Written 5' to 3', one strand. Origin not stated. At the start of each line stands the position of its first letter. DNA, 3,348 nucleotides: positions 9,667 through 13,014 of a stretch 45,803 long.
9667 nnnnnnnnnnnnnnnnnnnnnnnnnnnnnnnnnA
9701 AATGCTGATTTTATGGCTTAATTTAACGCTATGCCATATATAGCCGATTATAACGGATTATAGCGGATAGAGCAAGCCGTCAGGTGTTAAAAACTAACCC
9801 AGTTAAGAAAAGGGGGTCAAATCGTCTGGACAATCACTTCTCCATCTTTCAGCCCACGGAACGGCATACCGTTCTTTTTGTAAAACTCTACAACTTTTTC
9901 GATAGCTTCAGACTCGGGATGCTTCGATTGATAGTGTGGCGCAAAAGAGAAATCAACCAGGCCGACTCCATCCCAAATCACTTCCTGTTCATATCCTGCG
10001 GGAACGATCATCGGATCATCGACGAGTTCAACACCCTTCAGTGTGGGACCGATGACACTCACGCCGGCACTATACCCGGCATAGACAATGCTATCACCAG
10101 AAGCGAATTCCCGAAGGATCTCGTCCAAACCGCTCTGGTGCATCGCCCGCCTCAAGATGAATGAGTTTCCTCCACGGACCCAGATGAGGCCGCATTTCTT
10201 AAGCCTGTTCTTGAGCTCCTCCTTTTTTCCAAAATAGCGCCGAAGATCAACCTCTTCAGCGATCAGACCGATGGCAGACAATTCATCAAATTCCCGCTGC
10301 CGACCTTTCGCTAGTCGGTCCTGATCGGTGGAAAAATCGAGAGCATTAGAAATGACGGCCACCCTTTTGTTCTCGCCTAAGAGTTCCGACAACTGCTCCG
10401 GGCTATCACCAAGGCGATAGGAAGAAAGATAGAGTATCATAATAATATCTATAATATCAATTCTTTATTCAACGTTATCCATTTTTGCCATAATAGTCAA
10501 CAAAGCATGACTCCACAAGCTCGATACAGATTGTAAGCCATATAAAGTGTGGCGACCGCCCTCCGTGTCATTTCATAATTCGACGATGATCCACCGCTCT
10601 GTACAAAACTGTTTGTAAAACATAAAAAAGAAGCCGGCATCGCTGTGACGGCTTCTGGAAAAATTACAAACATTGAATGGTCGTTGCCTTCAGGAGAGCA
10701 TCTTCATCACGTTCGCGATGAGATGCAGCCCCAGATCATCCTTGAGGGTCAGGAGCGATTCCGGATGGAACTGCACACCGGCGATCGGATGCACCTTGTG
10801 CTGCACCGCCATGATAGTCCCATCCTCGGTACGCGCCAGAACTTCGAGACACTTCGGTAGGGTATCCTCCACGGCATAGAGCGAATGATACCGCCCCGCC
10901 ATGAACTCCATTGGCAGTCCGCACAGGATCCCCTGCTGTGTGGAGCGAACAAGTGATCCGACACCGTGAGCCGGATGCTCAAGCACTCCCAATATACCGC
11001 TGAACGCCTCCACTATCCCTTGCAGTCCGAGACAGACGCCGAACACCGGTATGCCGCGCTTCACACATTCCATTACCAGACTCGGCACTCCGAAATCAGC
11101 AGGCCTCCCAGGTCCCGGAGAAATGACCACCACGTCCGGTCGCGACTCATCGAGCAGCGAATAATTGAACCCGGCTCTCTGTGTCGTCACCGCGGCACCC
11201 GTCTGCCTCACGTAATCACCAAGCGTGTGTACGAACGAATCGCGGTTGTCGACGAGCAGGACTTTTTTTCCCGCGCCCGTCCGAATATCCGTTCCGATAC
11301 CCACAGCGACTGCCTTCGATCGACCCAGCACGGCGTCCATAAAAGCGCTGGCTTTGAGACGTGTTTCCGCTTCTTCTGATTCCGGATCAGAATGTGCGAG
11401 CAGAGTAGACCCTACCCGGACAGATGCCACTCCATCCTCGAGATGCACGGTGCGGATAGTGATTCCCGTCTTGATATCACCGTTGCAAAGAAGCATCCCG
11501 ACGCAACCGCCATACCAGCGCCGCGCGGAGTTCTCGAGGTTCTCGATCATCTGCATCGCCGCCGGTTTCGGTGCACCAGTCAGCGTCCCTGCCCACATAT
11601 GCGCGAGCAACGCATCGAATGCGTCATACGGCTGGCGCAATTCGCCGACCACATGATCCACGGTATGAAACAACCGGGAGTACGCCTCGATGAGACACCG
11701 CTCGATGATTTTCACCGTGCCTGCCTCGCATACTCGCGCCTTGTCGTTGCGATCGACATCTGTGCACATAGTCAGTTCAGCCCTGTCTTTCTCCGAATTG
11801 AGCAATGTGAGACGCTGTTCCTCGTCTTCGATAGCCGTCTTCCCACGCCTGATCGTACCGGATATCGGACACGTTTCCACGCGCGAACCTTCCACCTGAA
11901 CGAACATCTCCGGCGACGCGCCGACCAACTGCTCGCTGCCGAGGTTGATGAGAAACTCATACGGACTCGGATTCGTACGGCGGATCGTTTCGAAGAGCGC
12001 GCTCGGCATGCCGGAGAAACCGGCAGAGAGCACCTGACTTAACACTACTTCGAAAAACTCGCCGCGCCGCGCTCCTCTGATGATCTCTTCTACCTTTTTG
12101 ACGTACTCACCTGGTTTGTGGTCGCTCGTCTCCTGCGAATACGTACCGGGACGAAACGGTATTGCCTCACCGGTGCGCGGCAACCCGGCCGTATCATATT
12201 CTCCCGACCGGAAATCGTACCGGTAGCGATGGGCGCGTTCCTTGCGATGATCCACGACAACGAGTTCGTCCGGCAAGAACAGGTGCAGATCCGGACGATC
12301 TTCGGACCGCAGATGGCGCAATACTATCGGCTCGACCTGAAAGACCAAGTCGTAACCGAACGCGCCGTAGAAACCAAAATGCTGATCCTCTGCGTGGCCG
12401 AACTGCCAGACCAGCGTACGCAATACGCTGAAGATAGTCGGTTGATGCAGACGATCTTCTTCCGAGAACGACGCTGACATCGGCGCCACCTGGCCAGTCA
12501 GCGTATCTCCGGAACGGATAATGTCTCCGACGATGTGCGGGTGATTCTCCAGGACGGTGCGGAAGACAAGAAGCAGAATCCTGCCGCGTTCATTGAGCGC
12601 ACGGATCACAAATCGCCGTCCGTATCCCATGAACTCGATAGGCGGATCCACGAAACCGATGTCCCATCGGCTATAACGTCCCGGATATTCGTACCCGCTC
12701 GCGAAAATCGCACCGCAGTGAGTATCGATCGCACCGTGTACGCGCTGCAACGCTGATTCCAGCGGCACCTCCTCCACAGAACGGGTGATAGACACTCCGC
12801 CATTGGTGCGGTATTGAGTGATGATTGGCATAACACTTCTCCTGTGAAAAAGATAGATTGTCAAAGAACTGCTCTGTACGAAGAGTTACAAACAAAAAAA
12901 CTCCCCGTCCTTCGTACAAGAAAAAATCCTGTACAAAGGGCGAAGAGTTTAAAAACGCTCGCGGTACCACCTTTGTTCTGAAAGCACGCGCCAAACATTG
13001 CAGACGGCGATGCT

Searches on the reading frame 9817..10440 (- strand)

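Call 3: search_protein_families(library=pfam, proteins=[window:9817-10440:-], max_evalue=0.01)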
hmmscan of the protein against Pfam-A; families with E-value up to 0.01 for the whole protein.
window:9817-10440:- (207 aa): 2 families
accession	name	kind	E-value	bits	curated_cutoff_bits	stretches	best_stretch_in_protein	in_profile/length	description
PF03575.23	Peptidase_S51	-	1.9e-22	80.4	23.9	1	15-204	20-197/206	Peptidase family S51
PF01174.25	SNO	-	0.0093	16.3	27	0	72-134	23-85/188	SNO glutamine amidotransferase family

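Call 4: search_protein_families(library=ncbifam, proteins=[window:9817-10440:-], max_evalue=0.01)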
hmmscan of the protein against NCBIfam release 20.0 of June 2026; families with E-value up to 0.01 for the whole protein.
window:9817-10440:- (207 aa): 2 families
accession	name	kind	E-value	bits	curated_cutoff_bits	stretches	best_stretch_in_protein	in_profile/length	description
NF003642.0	PRK05282.1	equivalog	9.6e-13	48.2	156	1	73-203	70-196/233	dipeptidase PepE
TIGR02069.1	cyanophycinase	equivalog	6.2e-05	22.6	126.6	1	41-133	42-132/250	cyanophycinase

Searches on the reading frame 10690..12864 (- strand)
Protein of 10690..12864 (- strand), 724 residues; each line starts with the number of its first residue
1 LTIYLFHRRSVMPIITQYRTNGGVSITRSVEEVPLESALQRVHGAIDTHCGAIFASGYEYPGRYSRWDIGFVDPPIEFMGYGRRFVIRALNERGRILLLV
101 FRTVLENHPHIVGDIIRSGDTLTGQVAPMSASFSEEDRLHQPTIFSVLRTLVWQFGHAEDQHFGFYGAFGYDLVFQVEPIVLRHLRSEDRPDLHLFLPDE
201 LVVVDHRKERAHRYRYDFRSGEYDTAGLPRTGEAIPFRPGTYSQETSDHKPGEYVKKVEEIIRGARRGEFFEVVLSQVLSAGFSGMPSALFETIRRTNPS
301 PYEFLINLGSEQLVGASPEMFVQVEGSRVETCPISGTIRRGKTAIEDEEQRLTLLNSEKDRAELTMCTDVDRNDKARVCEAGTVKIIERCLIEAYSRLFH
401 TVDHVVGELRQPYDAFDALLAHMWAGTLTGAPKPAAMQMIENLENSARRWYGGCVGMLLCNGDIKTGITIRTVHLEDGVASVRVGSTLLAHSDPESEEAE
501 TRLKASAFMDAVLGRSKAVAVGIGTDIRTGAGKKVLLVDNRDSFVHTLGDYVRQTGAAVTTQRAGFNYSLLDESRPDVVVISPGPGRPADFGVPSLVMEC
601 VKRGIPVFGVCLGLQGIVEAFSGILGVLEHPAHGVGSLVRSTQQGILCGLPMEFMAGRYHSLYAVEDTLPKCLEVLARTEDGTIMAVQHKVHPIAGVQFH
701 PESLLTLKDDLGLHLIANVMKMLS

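Call 100: search_protein_families(library=pfam, proteins=[window:10690-12864:-], max_evalue=0.001)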
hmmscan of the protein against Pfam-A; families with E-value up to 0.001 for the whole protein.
window:10690-12864:- (724 aa): 4 families
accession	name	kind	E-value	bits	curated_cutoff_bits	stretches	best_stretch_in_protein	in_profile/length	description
PF00425.24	Chorismate_bind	-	9.1e-71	238.8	27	1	253-504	4-257/257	chorismate binding enzyme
PF00117.34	GATase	-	2.5e-39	135.3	22.8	1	536-709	1-179/190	Glutamine amidotransferase class-I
PF07722.19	Peptidase_C26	-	5.9e-10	39.7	20.5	1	596-702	97-219/219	Peptidase C26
PF04715.19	Anth_synt_I_N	-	1.6e-09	38.6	23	1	125-211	53-138/140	Anthranilate synthase component I, N terminal region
